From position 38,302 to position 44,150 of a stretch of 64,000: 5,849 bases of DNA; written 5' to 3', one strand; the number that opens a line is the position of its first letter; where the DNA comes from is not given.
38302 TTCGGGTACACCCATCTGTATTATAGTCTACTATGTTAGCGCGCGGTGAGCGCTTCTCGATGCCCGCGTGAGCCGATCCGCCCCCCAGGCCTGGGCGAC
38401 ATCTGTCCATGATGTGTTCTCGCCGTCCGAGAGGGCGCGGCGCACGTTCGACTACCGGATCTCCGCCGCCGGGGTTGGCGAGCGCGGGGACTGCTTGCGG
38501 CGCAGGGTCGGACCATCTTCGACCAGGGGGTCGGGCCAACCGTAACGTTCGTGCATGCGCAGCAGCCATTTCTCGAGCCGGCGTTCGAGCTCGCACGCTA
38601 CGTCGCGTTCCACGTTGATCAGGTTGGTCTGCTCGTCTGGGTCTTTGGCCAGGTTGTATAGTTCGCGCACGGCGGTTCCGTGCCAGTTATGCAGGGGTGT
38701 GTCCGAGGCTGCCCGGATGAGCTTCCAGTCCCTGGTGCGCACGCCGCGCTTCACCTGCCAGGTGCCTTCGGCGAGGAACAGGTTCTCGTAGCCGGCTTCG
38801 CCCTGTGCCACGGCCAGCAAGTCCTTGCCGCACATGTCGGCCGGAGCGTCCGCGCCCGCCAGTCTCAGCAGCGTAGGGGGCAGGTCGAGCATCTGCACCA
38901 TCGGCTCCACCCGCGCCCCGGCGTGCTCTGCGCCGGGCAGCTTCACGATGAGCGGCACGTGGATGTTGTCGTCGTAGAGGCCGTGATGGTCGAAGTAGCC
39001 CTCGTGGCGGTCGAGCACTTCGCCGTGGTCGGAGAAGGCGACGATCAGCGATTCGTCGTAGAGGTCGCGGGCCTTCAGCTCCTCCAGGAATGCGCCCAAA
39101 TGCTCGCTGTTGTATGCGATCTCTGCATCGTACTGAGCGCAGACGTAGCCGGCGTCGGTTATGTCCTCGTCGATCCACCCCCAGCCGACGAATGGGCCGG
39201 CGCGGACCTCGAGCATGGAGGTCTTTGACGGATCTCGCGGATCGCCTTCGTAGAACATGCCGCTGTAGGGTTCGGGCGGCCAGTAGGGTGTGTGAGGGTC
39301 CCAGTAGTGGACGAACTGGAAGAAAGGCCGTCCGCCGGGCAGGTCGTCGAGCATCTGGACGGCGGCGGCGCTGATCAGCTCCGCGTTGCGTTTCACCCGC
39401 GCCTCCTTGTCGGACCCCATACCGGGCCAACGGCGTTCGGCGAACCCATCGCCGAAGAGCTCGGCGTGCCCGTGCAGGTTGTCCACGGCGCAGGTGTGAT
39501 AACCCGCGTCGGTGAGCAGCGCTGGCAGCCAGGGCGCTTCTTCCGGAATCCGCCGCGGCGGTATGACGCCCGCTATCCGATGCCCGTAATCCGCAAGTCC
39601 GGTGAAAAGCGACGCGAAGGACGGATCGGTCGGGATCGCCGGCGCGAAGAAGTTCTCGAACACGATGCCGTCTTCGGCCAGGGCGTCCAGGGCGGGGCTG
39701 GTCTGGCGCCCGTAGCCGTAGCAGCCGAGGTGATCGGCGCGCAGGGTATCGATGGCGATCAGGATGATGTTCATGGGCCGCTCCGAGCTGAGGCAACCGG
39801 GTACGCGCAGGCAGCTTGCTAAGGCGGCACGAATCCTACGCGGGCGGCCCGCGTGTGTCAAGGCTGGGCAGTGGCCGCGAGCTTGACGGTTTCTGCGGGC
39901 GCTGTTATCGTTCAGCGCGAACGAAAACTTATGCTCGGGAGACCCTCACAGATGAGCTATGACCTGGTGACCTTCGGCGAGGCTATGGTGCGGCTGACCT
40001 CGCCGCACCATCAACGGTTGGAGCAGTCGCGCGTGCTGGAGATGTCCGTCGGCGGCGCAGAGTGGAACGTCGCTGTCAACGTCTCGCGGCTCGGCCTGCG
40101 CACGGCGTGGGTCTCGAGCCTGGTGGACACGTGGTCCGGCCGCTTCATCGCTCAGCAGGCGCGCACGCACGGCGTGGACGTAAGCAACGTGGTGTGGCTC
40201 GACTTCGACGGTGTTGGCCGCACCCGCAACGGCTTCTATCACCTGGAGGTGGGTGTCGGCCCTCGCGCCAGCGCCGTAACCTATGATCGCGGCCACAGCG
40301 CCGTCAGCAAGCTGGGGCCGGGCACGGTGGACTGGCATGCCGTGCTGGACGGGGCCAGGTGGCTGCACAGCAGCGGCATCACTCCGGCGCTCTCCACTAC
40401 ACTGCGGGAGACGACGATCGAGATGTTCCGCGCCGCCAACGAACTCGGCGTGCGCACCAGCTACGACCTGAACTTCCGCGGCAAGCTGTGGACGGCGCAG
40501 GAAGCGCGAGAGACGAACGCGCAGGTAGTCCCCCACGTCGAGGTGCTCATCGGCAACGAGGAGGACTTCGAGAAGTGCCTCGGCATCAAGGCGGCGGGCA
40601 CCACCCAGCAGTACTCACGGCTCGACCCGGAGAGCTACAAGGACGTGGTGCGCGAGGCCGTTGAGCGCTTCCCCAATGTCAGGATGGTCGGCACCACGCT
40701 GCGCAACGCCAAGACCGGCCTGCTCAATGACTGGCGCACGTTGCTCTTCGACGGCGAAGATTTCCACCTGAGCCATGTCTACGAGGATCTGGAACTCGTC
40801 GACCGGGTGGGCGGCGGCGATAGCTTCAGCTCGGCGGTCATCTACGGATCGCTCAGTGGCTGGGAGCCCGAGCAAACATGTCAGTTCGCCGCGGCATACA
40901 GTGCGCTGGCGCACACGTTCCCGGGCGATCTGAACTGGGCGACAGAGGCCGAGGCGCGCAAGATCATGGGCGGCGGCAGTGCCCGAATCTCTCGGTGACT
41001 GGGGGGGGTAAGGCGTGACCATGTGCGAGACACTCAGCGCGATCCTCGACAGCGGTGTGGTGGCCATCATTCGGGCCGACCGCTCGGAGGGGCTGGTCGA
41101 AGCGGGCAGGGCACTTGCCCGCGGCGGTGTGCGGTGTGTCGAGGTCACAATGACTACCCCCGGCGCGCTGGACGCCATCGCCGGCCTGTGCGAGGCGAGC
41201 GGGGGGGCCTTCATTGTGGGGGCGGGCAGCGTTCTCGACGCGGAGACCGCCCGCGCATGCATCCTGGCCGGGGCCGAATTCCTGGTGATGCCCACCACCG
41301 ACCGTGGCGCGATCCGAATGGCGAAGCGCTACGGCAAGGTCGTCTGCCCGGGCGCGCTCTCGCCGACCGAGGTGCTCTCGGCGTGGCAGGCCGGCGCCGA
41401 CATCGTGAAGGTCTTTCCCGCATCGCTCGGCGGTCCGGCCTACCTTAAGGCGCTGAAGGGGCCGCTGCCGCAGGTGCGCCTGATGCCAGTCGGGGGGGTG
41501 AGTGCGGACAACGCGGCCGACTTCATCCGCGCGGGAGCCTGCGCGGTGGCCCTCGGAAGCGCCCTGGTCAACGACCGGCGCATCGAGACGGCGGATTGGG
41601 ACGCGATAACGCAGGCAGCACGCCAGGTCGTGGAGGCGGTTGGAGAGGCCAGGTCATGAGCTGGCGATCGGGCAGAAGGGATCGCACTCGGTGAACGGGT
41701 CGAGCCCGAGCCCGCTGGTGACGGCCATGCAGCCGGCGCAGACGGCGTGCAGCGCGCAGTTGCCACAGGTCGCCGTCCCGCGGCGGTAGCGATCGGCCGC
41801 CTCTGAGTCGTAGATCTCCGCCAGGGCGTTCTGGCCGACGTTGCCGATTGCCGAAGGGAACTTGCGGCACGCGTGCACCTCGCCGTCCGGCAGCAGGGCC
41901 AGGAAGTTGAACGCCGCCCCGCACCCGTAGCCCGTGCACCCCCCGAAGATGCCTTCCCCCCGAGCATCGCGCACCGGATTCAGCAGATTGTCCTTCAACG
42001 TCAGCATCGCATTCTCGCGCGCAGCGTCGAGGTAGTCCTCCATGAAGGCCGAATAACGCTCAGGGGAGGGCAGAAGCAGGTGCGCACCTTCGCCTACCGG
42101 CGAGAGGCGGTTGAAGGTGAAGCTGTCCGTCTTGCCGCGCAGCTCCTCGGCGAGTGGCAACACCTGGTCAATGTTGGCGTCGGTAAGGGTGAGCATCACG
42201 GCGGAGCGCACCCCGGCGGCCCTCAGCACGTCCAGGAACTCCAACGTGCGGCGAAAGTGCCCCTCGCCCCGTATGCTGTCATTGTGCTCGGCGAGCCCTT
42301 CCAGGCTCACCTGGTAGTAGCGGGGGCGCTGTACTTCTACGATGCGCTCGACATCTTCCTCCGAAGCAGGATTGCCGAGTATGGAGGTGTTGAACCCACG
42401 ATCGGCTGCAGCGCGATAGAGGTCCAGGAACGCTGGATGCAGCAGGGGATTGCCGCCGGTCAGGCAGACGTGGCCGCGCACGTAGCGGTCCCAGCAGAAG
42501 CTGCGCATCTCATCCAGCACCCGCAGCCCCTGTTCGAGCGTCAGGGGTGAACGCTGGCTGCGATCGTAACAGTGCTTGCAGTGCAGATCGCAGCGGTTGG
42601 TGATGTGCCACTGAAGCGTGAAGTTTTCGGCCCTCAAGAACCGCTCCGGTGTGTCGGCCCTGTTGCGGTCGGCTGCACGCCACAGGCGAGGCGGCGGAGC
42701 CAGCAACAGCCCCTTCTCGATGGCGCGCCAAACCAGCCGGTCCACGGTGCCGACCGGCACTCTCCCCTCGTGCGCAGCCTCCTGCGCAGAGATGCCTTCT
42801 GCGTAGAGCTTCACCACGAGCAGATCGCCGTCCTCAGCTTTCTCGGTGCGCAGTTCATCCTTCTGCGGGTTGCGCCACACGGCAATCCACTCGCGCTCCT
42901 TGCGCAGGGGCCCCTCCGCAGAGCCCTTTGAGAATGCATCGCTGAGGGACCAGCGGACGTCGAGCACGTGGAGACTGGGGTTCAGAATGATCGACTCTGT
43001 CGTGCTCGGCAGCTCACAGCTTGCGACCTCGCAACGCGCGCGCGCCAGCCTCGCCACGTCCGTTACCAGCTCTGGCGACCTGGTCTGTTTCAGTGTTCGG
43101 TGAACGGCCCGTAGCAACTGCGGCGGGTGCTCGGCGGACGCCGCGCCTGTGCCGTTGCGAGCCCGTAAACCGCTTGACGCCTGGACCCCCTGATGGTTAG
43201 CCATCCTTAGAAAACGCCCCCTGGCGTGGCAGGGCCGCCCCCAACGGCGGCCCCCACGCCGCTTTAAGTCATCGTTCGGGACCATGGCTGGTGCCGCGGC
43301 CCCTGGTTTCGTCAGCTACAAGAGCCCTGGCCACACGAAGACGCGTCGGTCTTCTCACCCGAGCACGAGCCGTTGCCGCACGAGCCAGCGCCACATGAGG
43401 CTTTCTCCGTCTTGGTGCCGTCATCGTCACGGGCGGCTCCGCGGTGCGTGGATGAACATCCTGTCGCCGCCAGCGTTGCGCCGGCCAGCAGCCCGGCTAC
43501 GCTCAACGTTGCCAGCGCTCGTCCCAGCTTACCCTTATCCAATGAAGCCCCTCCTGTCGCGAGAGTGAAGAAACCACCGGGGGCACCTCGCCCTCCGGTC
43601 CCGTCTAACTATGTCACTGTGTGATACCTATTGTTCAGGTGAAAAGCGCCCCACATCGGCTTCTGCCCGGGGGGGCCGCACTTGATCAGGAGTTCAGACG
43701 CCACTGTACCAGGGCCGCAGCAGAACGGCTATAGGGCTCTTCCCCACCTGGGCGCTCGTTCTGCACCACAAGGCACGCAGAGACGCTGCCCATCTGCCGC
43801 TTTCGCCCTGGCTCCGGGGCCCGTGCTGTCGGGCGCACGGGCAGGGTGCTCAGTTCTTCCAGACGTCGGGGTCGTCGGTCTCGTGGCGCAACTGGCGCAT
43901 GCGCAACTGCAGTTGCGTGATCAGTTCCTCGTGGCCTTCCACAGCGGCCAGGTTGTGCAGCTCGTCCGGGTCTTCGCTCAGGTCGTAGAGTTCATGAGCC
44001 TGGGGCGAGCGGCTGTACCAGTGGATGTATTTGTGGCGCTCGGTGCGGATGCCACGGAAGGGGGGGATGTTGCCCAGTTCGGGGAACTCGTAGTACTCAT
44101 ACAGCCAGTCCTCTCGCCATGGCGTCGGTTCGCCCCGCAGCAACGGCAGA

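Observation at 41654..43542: Cys/Gly/Ser-repeat lipoprotein-like peptide encoded 27 bp upstream of a radical SAM/SPASM enzyme: candidate peptide-maturase (RiPP-like) pair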

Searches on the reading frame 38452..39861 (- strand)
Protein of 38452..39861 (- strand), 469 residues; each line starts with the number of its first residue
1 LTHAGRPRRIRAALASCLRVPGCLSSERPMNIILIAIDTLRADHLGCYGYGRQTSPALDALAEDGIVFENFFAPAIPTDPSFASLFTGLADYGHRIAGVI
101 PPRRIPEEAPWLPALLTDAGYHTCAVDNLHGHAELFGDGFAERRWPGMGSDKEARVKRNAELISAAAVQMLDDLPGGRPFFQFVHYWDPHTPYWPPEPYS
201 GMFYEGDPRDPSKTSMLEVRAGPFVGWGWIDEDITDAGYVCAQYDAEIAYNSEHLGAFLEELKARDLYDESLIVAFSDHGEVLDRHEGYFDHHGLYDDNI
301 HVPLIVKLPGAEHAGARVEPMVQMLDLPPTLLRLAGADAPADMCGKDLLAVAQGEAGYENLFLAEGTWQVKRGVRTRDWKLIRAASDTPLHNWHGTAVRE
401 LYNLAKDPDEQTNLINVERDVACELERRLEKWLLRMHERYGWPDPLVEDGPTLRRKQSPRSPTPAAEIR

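Call 3: search_protein_families(library=ncbifam, proteins=[window:38452-39861:-], max_evalue=0.01)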
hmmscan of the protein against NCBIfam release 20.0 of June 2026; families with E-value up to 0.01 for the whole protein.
window:38452-39861:- (469 aa): 14 families
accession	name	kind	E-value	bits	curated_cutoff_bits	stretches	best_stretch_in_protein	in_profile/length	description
NF010322.0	PRK13759.1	equivalog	2e-44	151.9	481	2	133-420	156-442/486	arylsulfatase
NF045661.1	HdlasePehA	equivalog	1.5e-30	106.3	900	3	242-355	282-395/506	phosphoric/sulfuric ester hydrolase PehA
TIGR03417.1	chol_sulfatase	equivalog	4.6e-28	98.3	433.45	2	177-417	182-422/500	choline-sulfatase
NF052527.1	Mn_arylsulf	exception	1.3e-19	70.4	850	2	125-439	146-458/479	manganese-dependent arylsulfatase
NF053595.1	LptchSynLtaSGpos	equivalog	4.2e-10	38.8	970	1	242-351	428-543/626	lipoteichoic acid synthase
NF047438.1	polymyxin_MCR12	exception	1.7e-08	33.3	1200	1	19-90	227-296/548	MCR-12 family phosphoethanolamine--lipid A transferase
NF007933.0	PRK10649.1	subfamily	1e-06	27.6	404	1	26-77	233-287/577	phosphoethanolamine transferase CptA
NF028537.1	P_eth_NH2_trans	domain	2.8e-06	26.1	500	1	27-87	224-283/527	phosphoethanolamine--lipid A transferase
NF007160.0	PRK09598.1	equivalog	3.1e-05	22.5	561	0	243-294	405-452/523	phosphoethanolamine--lipid A transferase EptA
NF038282.1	LapC_YejM_PbgA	exception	3.5e-05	22.3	825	1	242-334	412-500/584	LPS biosynthesis-modulating metalloenzyme YejM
NF012179.0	CptA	domain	0.00017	20.4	900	1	26-72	221-270/556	phosphoethanolamine transferase CptA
NF033463.1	polymyxin_MCR5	exception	0.00042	19.1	1250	1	26-92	236-302/547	MCR-5 family phosphoethanolamine--lipid A transferase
NF008593.0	PRK11560.1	equivalog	0.00056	18.3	493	0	31-59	249-277/563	kdo(2)-lipid A phosphoethanolamine 7''-transferase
NF008619.0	PRK11598.1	equivalog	0.0059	15.1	660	0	24-70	230-274/546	phosphoethanolamine transferase EptA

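Call 4: search_protein_families(library=pfam, proteins=[window:38452-39861:-], max_evalue=0.01)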
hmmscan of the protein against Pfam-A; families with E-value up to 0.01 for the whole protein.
window:38452-39861:- (469 aa): 3 families
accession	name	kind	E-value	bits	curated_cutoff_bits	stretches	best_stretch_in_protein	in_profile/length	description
PF00884.28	Sulfatase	-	1.3e-47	163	25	1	31-337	2-301/301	Sulfatase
PF16347.10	SGSH_C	-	1.8e-20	74.1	29.3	1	288-431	4-150/154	N-sulphoglucosamine sulphohydrolase, C-terminal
PF01663.27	Phosphodiest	-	1.1e-06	29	23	0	33-98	2-64/342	Type I phosphodiesterase / nucleotide pyrophosphatase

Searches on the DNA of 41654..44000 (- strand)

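Call 33: search_rna_families(source=window, start=43000, end=44000, threshold=evalue, max_evalue=10)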
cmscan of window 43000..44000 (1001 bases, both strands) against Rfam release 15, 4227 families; matches with E-value up to 10: 2.
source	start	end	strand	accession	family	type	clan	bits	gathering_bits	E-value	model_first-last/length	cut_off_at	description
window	43703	43820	-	RF03809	mir-1203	Gene; miRNA;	-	17.7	100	7.1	1-84/84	no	mir-1203 microRNA precursor family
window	43711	43809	-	RF03202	mir-555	Gene; miRNA;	-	15.4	92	3.9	1-89/89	no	mir-555 microRNA precursor family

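Call 43: search_with_rna_model(model_id=R1, sources=[L061, L070, L075, L076, L086, L049, L053, L035, L029, L019, L023, L024, L021, L038, L012, L063, L004, L005], max_evalue=1)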
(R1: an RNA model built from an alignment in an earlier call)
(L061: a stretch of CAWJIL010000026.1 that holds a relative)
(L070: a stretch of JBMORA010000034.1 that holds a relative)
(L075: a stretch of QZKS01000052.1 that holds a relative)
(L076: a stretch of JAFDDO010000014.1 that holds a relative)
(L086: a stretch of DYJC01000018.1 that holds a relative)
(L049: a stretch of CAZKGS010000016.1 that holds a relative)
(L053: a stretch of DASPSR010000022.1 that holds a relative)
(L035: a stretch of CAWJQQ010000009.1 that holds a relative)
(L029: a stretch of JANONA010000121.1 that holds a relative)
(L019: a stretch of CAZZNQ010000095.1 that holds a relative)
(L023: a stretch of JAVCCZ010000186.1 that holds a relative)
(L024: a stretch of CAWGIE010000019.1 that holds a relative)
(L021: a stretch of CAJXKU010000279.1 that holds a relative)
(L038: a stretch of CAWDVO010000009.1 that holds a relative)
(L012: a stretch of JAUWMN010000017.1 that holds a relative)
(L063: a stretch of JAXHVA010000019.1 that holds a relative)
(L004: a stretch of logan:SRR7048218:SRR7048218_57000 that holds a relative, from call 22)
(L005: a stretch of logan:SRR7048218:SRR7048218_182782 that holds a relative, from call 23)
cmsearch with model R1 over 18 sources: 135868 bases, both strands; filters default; matches with E-value up to 1: 19.
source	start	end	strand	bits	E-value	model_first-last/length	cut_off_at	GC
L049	3691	3732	+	39.5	8.7e-07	1-44/44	no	0.45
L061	3691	3734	+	38.8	1.3e-06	1-44/44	no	0.61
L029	1321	1362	+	38.3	1.6e-06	1-44/44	no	0.43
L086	3730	3771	+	36.1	5.2e-06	1-44/44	no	0.6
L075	3753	3794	+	36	5.6e-06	1-44/44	no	0.69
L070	3679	3720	+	34.8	1.1e-05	1-44/44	no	0.74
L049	3640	3680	+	32.1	4.3e-05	1-44/44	no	0.51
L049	3580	3620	+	31.3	6.6e-05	1-44/44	no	0.56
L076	3721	3762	+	30.3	0.00011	1-44/44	no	0.57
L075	3711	3752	+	28.5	0.00029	1-44/44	no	0.55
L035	3063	3104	+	28.2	0.00033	1-44/44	no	0.48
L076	3763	3803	+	27.7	0.00043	1-44/44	no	0.68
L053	3729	3770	+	26.6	0.00074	1-44/44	no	0.5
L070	3637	3678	+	26.5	0.00079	1-44/44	no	0.6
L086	3688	3729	+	23.8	0.0032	1-44/44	no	0.55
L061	3646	3690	+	19.2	0.036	1-44/44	no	0.56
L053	3576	3619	+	18.2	0.062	1-44/44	no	0.5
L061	3757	3799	+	17.6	0.085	1-44/44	no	0.49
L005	1620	1634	-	13.7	0.64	19-33/44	no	0.6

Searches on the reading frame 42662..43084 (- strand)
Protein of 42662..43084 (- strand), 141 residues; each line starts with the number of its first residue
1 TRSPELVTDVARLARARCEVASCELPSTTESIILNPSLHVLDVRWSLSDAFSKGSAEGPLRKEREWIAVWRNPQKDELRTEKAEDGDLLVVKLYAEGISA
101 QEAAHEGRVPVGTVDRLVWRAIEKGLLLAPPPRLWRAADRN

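Call 67: search_protein_families(library=pfam, alignment_id=A3, max_evalue=1)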
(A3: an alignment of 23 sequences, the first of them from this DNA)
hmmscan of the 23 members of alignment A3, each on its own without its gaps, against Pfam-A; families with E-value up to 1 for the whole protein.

A. member 1, seq(141 aa): 2 families
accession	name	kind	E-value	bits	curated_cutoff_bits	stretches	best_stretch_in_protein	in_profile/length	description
PF13518.12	HTH_28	-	0.066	13.7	25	1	90-133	5-49/52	Helix-turn-helix domain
PF08281.18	Sigma70_r4_2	-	0.3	11.2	25.7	1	91-123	19-52/54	Sigma-70, region 4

B. families by the number of members that match (of 23 scanned): 13 families
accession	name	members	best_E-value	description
PF08281.18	Sigma70_r4_2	4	0.0022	Sigma-70, region 4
PF13518.12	HTH_28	2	0.035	Helix-turn-helix domain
PF24037.1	DUF7346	1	0.0011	Family of unknown function (DUF7346)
PF22106.1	NGO1945_C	1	0.0016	NGO1945 C-terminal domain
PF00196.25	GerE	1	0.0099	Bacterial regulatory proteins, luxR family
PF16817.10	DUF5073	1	0.028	Domain of unknown function (DUF5073)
PF13467.12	RHH_4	1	0.03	Ribbon-helix-helix domain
PF15970.11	HicB-like_2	1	0.031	HicB_like antitoxin of bacterial toxin-antitoxin system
PF21568.3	AIMA-like_N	1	0.058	1,3-alpha-isomaltosidase-like, N-terminal domain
PF08877.16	MepB-like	1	0.15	MepB-like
PF24409.1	wHTH-PRTase_assc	1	0.18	wHTH-PRTase associated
PF13551.12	HTH_29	1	0.19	Winged helix-turn helix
PF00440.29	TetR_N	1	0.26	Bacterial regulatory proteins, tetR family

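Call 71: predict_structure(alignment_id=A3)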
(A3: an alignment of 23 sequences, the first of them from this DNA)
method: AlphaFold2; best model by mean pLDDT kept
length: 141 residues; sequences in the alignment: 23
mean_pLDDT: 92.9   pTM: 0.83
mean pLDDT of the five models: 92.9, 92.7, 92.4, 90.0, 89.4
residues with pLDDT >= 90: 118; 70-90: 13; 50-70: 10; < 50: 0
segments of 3 or more residues with pLDDT < 50: none
pLDDT, mean of each block of 10 residues (from residue 1): 89 97 96 98 95 79 96 96 97 97 97 98 97 72 50
secondary structure, 60 per line:
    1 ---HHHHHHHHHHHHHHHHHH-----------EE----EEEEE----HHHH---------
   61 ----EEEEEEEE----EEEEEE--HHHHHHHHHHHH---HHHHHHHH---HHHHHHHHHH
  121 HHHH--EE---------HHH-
elements in order: H4-21 E39-43 H48-51 E65-72 E77-82 H85-96 H100-107 H111-124

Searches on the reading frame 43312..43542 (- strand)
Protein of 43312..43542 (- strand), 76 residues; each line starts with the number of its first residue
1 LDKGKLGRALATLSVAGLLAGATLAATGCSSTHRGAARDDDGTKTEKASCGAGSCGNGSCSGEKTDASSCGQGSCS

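Call 3: search_protein_families(library=ncbifam, proteins=[window:43312-43542:-], max_evalue=0.01)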
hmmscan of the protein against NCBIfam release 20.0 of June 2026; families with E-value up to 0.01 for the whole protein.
window:43312-43542:- (76 aa): 1 family
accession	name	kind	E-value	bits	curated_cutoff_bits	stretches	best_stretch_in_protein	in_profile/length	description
TIGR04081.4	TIGR04081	equivalog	5.8e-05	22.7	30.5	1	1-26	1-26/27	SbtA family thio(seleno)oxazole RiPP natural product precursor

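Call 4: search_protein_families(library=pfam, proteins=[window:43312-43542:-], max_evalue=0.01)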
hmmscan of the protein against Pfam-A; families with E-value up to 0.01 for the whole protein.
window:43312-43542:- (76 aa): 0 families

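Call 18: find_homologous_proteins(query=window:43312-43542:-, max_evalue=0.001)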
Query window:43312-43542:- (76 aa): 2 proteins with E <= 0.001 among 9 candidates.
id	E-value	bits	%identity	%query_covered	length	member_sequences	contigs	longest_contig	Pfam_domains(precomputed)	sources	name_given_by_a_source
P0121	1.8e-8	52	55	79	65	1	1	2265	-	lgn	-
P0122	3.1e-7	48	49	79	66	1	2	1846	-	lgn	-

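Call 22: find_encoding_contigs(protein=P0121, flank=3000, max_places=3)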
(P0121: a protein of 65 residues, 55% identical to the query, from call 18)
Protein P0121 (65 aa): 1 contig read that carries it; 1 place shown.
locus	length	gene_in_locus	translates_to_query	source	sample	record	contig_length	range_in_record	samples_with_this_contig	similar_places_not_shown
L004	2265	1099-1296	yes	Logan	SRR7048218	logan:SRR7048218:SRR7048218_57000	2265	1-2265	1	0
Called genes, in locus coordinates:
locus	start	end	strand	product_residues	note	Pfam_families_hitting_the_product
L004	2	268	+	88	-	?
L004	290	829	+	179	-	PF04205:FMN_bind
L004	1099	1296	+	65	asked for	-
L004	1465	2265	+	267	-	?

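Call 23: find_encoding_contigs(protein=P0122, flank=3000, max_places=3)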
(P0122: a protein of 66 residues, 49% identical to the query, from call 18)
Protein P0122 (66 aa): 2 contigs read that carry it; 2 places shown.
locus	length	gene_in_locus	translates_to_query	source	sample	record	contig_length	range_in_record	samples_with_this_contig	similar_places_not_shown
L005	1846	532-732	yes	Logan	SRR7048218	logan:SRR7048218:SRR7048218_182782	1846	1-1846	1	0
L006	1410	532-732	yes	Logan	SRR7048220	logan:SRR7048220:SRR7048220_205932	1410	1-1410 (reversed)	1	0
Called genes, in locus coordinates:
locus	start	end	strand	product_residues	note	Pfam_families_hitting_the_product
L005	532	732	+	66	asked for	-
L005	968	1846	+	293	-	?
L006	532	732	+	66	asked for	-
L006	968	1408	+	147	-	?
